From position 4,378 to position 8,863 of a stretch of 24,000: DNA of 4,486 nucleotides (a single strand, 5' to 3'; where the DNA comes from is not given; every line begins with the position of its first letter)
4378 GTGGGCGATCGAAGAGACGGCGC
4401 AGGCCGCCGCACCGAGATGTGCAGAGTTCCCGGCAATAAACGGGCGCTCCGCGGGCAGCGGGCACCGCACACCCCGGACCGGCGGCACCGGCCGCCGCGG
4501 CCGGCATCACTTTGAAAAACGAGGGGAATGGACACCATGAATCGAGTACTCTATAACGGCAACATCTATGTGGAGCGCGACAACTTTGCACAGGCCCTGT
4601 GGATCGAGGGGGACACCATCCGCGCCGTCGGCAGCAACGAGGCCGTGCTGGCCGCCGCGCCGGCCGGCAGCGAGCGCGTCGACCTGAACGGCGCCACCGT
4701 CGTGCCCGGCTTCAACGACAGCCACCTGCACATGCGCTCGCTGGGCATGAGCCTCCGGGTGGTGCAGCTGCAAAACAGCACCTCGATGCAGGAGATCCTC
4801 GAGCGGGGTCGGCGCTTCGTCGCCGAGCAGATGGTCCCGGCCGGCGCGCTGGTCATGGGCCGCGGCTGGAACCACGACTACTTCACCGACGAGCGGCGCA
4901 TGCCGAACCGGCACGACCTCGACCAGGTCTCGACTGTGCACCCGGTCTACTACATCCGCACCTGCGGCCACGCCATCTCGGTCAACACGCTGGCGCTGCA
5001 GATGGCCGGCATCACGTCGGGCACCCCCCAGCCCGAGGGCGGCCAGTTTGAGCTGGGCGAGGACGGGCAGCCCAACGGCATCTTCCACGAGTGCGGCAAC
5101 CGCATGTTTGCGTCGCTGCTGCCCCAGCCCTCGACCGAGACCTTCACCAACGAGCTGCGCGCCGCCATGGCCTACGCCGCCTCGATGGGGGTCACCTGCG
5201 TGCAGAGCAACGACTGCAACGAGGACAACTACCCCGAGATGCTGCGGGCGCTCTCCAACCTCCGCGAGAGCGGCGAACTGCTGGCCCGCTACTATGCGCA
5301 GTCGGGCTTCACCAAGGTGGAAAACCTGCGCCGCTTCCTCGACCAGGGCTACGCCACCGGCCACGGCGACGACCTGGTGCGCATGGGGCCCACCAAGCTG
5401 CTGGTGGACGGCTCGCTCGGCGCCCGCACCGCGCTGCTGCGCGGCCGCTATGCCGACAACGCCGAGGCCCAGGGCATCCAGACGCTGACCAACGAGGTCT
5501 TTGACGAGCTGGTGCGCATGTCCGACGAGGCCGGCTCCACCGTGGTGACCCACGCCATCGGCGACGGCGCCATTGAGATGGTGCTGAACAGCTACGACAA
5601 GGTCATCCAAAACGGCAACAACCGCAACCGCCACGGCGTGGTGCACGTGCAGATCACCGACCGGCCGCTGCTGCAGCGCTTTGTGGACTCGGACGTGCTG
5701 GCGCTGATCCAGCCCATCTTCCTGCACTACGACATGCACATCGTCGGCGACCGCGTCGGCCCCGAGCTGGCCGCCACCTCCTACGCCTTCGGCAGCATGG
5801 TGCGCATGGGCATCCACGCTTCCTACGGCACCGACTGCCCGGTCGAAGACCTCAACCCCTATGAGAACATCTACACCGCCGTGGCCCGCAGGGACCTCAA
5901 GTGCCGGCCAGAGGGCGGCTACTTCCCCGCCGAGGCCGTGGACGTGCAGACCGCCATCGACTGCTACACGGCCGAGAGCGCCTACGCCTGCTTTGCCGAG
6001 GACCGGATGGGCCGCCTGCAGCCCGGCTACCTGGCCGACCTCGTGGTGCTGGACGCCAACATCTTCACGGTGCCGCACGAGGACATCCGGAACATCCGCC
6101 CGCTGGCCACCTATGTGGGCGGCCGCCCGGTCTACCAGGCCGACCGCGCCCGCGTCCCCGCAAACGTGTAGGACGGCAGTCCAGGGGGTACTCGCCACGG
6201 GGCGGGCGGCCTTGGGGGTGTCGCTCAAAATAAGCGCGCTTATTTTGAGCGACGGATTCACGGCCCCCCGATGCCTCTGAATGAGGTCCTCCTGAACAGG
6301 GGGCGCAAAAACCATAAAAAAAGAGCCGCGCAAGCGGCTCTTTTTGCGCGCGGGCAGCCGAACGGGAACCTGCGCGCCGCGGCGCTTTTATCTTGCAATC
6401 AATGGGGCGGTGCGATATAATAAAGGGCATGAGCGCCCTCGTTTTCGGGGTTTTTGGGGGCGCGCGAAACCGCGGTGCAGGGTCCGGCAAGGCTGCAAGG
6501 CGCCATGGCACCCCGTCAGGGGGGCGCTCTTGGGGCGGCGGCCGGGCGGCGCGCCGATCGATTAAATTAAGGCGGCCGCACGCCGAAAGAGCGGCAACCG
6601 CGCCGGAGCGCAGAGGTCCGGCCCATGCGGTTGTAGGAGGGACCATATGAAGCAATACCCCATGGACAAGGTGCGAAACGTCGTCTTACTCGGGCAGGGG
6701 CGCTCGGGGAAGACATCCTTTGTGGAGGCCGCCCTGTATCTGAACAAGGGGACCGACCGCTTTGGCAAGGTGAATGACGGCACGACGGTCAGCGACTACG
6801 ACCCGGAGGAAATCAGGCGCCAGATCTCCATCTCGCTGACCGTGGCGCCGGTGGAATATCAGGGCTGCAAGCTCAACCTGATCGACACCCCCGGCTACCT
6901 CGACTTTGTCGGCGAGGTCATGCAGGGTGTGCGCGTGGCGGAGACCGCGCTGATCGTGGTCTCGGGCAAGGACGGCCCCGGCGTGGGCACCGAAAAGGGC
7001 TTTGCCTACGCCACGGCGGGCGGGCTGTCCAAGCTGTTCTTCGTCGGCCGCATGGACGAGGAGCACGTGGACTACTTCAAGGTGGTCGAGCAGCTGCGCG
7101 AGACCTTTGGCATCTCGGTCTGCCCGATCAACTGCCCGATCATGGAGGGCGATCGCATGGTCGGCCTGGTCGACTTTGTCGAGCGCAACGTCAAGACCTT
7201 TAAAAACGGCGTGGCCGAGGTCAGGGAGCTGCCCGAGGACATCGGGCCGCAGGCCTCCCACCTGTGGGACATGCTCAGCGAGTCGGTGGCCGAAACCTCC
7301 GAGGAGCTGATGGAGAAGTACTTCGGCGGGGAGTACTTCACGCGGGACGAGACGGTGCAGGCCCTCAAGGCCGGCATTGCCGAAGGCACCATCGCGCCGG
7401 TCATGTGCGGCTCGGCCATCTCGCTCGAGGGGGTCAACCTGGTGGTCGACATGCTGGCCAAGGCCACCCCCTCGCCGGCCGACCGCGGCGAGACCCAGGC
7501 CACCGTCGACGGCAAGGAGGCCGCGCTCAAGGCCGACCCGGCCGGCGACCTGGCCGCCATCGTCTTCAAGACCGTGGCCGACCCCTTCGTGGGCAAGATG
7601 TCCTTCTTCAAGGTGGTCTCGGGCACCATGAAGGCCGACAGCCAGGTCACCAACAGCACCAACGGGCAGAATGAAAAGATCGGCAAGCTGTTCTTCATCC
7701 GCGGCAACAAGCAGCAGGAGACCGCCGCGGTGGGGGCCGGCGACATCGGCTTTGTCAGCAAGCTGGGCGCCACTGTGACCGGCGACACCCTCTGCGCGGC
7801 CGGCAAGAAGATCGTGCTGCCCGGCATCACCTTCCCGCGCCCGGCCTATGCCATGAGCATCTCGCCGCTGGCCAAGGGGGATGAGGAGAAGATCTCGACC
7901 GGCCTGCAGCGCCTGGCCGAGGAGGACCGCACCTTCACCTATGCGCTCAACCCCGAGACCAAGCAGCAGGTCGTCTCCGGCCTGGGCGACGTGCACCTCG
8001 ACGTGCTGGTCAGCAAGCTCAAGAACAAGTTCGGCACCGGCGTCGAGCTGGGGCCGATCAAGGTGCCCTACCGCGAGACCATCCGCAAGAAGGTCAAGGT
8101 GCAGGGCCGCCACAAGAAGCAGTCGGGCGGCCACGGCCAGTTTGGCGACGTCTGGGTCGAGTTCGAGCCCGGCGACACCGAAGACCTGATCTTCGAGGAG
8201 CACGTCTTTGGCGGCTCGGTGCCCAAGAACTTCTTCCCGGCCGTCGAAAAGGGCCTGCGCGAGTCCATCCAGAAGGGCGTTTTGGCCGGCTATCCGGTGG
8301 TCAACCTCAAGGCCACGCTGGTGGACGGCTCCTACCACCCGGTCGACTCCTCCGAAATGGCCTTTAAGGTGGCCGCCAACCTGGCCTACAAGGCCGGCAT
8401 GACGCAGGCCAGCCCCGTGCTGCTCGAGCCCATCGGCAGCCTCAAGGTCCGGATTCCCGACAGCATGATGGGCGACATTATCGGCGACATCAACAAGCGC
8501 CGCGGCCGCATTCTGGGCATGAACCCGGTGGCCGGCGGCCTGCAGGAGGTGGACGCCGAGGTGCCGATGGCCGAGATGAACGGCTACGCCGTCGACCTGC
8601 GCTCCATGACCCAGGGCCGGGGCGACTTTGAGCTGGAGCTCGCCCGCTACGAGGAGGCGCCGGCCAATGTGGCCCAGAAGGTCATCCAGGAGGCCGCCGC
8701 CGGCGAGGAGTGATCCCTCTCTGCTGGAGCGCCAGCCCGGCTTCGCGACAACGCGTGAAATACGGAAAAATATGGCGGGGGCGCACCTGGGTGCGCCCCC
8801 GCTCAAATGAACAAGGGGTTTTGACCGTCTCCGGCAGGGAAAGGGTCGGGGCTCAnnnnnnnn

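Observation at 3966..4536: Well-formed T-box riboswitch (probable Lys specifier) in front of an amidohydrolase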

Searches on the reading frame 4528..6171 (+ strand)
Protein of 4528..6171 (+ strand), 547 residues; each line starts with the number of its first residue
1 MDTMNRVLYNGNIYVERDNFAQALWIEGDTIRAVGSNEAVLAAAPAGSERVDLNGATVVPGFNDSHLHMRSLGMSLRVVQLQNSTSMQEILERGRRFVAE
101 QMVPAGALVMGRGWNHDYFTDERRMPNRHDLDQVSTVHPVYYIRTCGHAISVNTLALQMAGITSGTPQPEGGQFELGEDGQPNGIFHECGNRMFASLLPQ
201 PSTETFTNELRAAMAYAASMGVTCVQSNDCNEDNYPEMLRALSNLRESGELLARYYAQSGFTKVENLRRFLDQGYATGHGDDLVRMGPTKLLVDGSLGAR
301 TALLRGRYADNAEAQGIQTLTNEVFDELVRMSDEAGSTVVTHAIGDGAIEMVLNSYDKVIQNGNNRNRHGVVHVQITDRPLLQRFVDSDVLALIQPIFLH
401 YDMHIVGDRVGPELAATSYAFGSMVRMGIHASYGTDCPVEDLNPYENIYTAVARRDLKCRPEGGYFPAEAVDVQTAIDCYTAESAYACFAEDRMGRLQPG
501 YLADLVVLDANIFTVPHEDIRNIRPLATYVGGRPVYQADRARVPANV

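Call 5: search_protein_families(library=pfam, proteins=[window:4528-6171:+])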
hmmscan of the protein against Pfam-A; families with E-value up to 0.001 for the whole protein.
window:4528-6171:+ (547 aa): 2 families
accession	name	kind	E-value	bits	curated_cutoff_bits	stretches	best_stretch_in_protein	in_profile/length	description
PF07969.17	Amidohydro_3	-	2.6e-101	340.9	29.7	1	51-536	3-472/472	Amidohydrolase family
PF01979.26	Amidohydro_1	-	2.8e-10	40.4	25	1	318-534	130-344/345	Amidohydrolase family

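Call 12: search_protein_families(library=ncbifam, proteins=[window:4537-6171:+], max_evalue=0.001)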
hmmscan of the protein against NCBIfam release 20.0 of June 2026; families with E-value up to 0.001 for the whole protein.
window:4537-6171:+ (544 aa): 24 families
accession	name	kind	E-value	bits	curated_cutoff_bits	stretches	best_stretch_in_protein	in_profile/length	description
NF051886.1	XaaProDiPepCaul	equivalog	7.9e-13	48.2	500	1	19-88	19-86/398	Xaa-Pro dipeptidase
NF006056.0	PRK08204.1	subfamily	3.6e-11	42.5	391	2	21-87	27-88/449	hypothetical protein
NF006679.0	PRK09228.1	subfamily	8.8e-09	34.6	351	1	20-66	33-79/433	guanine deaminase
NF011990.0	PRK15446.2-6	subfamily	2.5e-08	33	233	0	467-537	325-387/390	alpha-D-ribose 1-methylphosphonate 5-triphosphate diphosphatase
TIGR01224.1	hutI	equivalog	4.4e-08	32.4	298.15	1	19-67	4-50/377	imidazolonepropionase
TIGR02033.1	D-hydantoinase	equivalog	1e-07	31.3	393.25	1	5-72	3-66/454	dihydropyrimidinase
NF005540.0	PRK07203.1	equivalog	2.1e-07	30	444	0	19-89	22-91/444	putative aminohydrolase SsnA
NF007457.0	PRK10027.1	equivalog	3.7e-07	28.7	768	1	14-72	45-99/588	adenine deaminase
NF004636.0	PRK05985.1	subfamily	5e-07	28.9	408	1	16-101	15-96/398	amidohydrolase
NF005557.0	PRK07228.1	equivalog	8.4e-07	28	522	0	465-517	334-387/445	5'-deoxyadenosine deaminase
TIGR02967.1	guan_deamin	equivalog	9.6e-07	28.1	375.4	0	20-68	8-56/401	guanine deaminase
TIGR03314.1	Se_ssnA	subfamily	9.8e-07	27.9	455.5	0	20-72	22-72/441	putative selenium metabolism protein SsnA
TIGR03178.1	allantoinase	equivalog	1.3e-05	24.2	357.85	0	4-68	3-62/441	allantoinase AllB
NF006689.0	PRK09237.1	equivalog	2e-05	23.3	371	0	21-66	25-66/383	amidohydrolase/deacetylase family metallohydrolase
NF006688.0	PRK09236.1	equivalog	3e-05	23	535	0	4-72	5-69/444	dihydroorotase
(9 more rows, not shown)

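Call 14: find_related_loci(query=window:4537-6171:+, collection=genome_contigs, flank=4000)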
Query window:4537-6171:+ (544 aa) in genome_contigs; peptide patterns used: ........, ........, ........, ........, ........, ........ (x = any residue, [..] = any of these).
133 stretches matched a pattern; 105 encode a relative of the query (tblastn E <= 1e-3); the best 80 are kept; 80 distinct loci.
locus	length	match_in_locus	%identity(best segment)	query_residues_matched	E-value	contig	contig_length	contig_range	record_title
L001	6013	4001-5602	57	1-534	0e+0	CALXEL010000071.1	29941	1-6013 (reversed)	MAG: uncultured Clostridia bacterium isolate E04__bin20 genome assembly, contig: E04__k127_1577235, whole genome shotgun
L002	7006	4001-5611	54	4-540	0e+0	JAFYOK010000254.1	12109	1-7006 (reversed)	MAG: Clostridia bacterium isolate RGIG7275 Water_buffalos_Cecum-4__c656616, whole genome shotgun sequence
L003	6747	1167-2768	51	1-535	0e+0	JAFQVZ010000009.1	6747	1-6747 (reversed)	MAG: Clostridia bacterium isolate RGIG2201 Goat_Colon.Co__c78188, whole genome shotgun sequence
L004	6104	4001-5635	53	1-543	0e+0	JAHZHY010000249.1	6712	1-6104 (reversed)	MAG: Clostridiales bacterium isolate HRGM_Genome_3370 HRGM_Genome_3370_248, whole genome shotgun sequence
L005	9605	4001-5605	53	1-534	0e+0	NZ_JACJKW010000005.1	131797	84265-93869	Intestinimonas butyriciproducens strain An565 An565_contig-110_4, whole genome shotgun sequence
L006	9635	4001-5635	53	1-543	0e+0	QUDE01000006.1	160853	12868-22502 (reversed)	Ruminococcaceae bacterium AM07-15 AM07-15.Scaf6, whole genome shotgun sequence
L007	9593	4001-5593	53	4-535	0e+0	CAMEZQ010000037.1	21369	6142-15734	MAG: uncultured Clostridia bacterium isolate SRR11489792_bin.96_metaWRAP_v1.3_MAG genome assembly, contig: ERZ11466811.2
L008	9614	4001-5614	53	1-536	0e+0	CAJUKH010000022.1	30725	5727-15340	MAG TPA_asm: uncultured Oscillospiraceae bacterium isolate MGBC161418 genome assembly, contig: MGBC161418.22, whole geno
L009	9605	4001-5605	53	1-534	0e+0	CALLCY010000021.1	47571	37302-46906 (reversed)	MAG TPA_asm: uncultured Clostridia bacterium isolate ERR527183_bin.45_CONCOCT_v1.1_MAG genome assembly, contig: ERZ17453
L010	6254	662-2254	51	4-535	3e-178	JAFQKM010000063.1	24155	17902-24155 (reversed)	MAG: Clostridia bacterium isolate RGIG1902 Goat_Cecum.Co__c577611, whole genome shotgun sequence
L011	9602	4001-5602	49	1-534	1e-172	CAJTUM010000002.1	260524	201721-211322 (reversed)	MAG TPA_asm: uncultured Eubacteriales bacterium isolate MGBC109914 genome assembly, contig: MGBC109914.2, whole genome s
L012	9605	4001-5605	49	4-539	1e-172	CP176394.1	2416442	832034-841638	Oscillospiraceae bacterium LBM23126 chromosome, complete genome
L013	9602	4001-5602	49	1-534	4e-170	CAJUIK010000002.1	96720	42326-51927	MAG TPA_asm: uncultured Eubacteriales bacterium isolate MGBC139400 genome assembly, contig: MGBC139400.2, whole genome s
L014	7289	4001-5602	46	1-534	1e-169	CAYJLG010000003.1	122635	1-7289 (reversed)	MAG TPA_asm: uncultured Clostridia bacterium isolate ERP123703_co5_234 genome assembly, contig: NODE_39_length_122635_co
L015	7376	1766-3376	47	1-540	3e-167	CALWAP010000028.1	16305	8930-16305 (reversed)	MAG: uncultured Clostridia bacterium isolate BRZ_BR__bin157 genome assembly, contig: BRZ_BR__NODE_6688_length_16305_cov_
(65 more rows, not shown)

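Call 20: search_protein_families(library=pfam, proteins=[L005:2453-3985:+, L005:111-1268:+, L005:1311-2222:-])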
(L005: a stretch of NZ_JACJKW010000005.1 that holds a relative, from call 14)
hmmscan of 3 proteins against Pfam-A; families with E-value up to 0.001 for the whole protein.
L005:2453-3985:+ (510 aa): 2 families
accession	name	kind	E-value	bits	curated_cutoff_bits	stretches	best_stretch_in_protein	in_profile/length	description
PF13520.12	AA_permease_2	-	5.1e-69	233.7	27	1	72-476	1-405/427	Amino acid permease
PF00324.27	AA_permease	-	4.7e-37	128.2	24.6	1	79-483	4-427/470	Amino acid permease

L005:111-1268:+ (385 aa): 1 family
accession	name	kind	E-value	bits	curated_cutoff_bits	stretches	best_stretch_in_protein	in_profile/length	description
PF02504.20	FA_synthesis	-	6.4e-48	163.9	29.1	1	30-363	2-322/324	Fatty acid synthesis protein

L005:1311-2222:- (303 aa): 1 family
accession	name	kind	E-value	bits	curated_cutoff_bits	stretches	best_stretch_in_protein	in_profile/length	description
PF00849.27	PseudoU_synth_2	-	1.7e-28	100.2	26.8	1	89-240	1-152/152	RNA pseudouridylate synthase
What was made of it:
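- In one locus checked, L005, the intervening gene is an APC permease (call 20).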

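Call 22: search_solved_structures(query=window:4537-6171:+, max_evalue=0.00001)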
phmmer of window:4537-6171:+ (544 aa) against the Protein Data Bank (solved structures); distinct sequences matched with E-value up to 0.00001: 2.
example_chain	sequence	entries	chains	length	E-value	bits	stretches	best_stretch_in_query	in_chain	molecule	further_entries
3icj_A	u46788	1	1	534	1.3e-43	152.8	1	4-508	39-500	uncharacterized metal-dependent hydrolase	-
3igh_X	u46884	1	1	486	3.7e-43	151.3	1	4-512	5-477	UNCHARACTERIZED METAL-DEPENDENT HYDROLASE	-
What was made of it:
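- Tried and rejected: The nearest solved structures (3ICJ, 3IGH) are themselves uncharacterised (call 22), so they would not have settled the substrate.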

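Call 26: find_homologous_proteins(query=window:4537-6171:+, max_evalue=1e-50)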
Query window:4537-6171:+ (544 aa): 2743 proteins with E <= 1e-50 among 8000 candidates; the best 120 are listed.
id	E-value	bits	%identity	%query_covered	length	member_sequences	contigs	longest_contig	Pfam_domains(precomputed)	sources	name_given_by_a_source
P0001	0.0e+0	1246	100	100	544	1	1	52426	PF07969.18,PF01979.27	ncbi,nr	ncbi:MAG: amidohydrolase [Clostridiales bacterium]|nr:amidohydrolase [Clostridiales bacterium]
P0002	2.2e-280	949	76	98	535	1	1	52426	PF07969.18,PF01979.27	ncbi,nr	ncbi:MAG: amidohydrolase family protein [Clostridiales bacterium]|nr:amidohydrolase family protein [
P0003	2.7e-266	903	71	98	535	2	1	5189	PF07969.18,PF01979.27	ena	-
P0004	3.0e-241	820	67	98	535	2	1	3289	PF07969.18,PF01979.27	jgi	-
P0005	1.5e-236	804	63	98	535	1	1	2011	PF07969.18,PF01979.27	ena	-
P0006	2.9e-222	757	62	98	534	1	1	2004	PF07969.18,PF01979.27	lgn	-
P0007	5.4e-205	700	58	98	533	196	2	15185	PF07969.18,PF01979.27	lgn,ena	-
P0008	9.6e-199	680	57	98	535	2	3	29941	PF07969.18,PF01979.27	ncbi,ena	-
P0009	2.6e-191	655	56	98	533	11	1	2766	PF07969.18,PF01979.27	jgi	jgi:predicted amidohydrolase YtcJ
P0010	1.3e-190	653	55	98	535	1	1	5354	PF07969.18,PF01979.27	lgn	-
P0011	3.8e-190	651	56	98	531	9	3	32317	PF07969.18,PF01979.27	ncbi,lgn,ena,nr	ncbi:MAG: amidohydrolase [Clostridia bacterium]|nr:amidohydrolase [Clostridia bacterium]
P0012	2.0e-189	649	54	98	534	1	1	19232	PF07969.18,PF01979.27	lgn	-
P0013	1.2e-185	636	53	98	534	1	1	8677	PF07969.18,PF01979.27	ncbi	-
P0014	4.9e-185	634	54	98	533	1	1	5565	PF07969.18,PF01979.27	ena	-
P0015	9.2e-185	633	53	98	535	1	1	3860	PF07969.18,PF01979.27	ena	-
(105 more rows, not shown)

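Call 27: find_encoding_contigs(protein=P0003, flank=5000, max_places=3)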
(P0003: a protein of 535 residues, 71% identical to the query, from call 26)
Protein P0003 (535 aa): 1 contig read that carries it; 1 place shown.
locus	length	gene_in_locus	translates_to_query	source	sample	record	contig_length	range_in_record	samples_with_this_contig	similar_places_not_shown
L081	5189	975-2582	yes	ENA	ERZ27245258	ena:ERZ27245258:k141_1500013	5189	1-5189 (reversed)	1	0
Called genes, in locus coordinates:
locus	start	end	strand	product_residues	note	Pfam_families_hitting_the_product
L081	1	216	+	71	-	?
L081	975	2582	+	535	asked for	PF07969:Amidohydro_3, PF01979:Amidohydro_1 (weak)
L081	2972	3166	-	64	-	-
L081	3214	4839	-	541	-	PF13687:DUF4153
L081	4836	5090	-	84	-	PF13443:HTH_26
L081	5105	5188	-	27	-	?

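Call 28: find_encoding_contigs(protein=P0004, flank=5000, max_places=3)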
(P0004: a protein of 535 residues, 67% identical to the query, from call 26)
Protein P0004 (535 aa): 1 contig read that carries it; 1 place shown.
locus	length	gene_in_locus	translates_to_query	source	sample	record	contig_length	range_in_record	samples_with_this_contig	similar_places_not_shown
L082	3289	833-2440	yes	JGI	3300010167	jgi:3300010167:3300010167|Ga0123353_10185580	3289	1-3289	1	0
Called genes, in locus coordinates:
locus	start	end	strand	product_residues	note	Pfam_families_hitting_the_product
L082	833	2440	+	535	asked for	PF07969:Amidohydro_3, PF01979:Amidohydro_1 (faint)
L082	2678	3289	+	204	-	?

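Call 29: find_encoding_contigs(protein=P0001, flank=10000, max_places=3)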
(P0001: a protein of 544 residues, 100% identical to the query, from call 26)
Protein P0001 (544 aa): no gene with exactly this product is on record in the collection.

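Call 72: find_encoding_contigs(protein=P0002, flank=10000, max_places=2)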
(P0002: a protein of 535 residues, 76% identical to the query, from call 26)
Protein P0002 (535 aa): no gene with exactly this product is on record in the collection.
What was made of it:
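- Tried and rejected: Looking it up through P0001 and P0002 to reach tRNA genes failed, as neither is on record (calls 29, 72).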

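Call 73: find_encoding_contigs(protein=P0005, flank=3000, max_places=2)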
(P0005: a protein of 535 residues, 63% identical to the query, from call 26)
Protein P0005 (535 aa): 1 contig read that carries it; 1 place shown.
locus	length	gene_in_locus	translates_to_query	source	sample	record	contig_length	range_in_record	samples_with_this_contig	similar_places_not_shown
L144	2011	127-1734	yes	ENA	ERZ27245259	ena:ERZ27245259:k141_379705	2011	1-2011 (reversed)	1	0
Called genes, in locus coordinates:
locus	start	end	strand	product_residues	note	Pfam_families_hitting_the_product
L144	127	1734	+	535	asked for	PF07969:Amidohydro_3, PF01979:Amidohydro_1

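Call 74: find_encoding_contigs(protein=P0006, flank=3000, max_places=2)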
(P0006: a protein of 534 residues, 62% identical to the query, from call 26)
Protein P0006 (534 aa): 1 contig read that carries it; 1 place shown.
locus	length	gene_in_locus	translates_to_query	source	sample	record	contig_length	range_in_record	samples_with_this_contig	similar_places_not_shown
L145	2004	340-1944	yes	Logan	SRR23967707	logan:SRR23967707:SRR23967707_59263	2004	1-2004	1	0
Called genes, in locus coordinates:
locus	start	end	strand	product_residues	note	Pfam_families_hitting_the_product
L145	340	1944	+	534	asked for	PF07969:Amidohydro_3, PF01979:Amidohydro_1 (faint)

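Call 75: find_encoding_contigs(protein=P0007, flank=4000, max_places=3)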
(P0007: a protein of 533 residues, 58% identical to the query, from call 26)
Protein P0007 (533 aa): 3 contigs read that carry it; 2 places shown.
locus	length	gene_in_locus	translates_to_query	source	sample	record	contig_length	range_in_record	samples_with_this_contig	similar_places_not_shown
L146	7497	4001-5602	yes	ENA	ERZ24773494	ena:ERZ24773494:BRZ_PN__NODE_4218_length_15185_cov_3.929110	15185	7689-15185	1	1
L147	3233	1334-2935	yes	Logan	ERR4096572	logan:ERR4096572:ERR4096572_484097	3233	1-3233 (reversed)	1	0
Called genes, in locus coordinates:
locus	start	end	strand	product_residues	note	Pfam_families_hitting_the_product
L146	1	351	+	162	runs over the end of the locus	PF00383:dCMP_cyt_deam_1, PF14437:MafB19-deam (weak)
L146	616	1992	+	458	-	PF00070:Pyr_redox (faint), PF01210:NAD_Gly3P_dh_N (faint), PF01488:Shikimate_DH (faint), PF01494:FAD_binding_3 (faint), PF02254:TrkA_N, PF13241:NAD_binding_7 (weak), PF02080:TrkA_C, PF02254:TrkA_N, +4 more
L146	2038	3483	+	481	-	PF02386:TrkH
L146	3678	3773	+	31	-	-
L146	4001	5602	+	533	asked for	PF07969:Amidohydro_3, PF01979:Amidohydro_1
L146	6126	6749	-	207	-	PF02525:Flavodoxin_2, PF03358:FMN_red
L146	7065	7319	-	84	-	-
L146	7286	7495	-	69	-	?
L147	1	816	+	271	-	?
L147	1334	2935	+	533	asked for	PF07969:Amidohydro_3, PF01979:Amidohydro_1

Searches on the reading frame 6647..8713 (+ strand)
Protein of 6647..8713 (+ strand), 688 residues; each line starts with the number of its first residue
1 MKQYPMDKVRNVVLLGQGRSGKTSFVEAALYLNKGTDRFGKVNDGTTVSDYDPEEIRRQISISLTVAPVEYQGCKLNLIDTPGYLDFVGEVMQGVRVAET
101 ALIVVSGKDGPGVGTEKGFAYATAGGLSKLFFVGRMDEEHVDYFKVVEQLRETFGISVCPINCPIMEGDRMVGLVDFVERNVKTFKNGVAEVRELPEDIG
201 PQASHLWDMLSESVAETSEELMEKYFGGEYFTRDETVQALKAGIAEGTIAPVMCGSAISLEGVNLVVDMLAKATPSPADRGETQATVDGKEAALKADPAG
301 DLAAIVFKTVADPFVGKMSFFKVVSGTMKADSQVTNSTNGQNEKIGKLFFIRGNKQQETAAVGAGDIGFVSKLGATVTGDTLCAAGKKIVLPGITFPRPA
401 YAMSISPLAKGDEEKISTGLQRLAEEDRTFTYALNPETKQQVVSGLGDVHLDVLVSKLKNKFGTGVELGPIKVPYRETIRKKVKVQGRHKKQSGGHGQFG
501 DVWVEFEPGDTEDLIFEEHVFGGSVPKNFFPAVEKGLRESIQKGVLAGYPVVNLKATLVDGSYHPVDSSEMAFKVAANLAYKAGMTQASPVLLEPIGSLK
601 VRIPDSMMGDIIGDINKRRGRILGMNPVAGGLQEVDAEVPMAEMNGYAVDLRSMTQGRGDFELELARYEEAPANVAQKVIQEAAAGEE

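Call 5: search_protein_families(library=pfam, proteins=[window:6647-8713:+])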
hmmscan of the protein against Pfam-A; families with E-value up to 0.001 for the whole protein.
window:6647-8713:+ (688 aa): 7 families
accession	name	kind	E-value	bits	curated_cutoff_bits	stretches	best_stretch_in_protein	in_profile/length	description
PF03764.24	EFG_IV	-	2.6e-42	143.8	24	1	472-589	2-121/121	Elongation factor G, domain IV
PF00009.33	GTP_EFTU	-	5.5e-31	108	26.5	1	8-275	2-187/188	Elongation factor Tu GTP binding domain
PF00679.30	EFG_C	-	1.1e-26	93.2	27.9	1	591-678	1-88/89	Elongation factor G C-terminus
PF14492.12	EFG_III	-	5.6e-24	84.4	27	1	396-469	1-74/75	Elongation Factor G, domain III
PF22042.2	EF-G_D2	-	2.8e-15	56.6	27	1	303-384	3-83/84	Elongation factor G domain 2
PF03144.31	GTP_EFTU_D2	-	2e-08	34.9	30.3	1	316-383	1-73/73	Elongation factor Tu domain 2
PF16658.11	RF3_C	-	0.00088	19.5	40.1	0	413-484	23-94/132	Class II release factor RF3, C-terminal domain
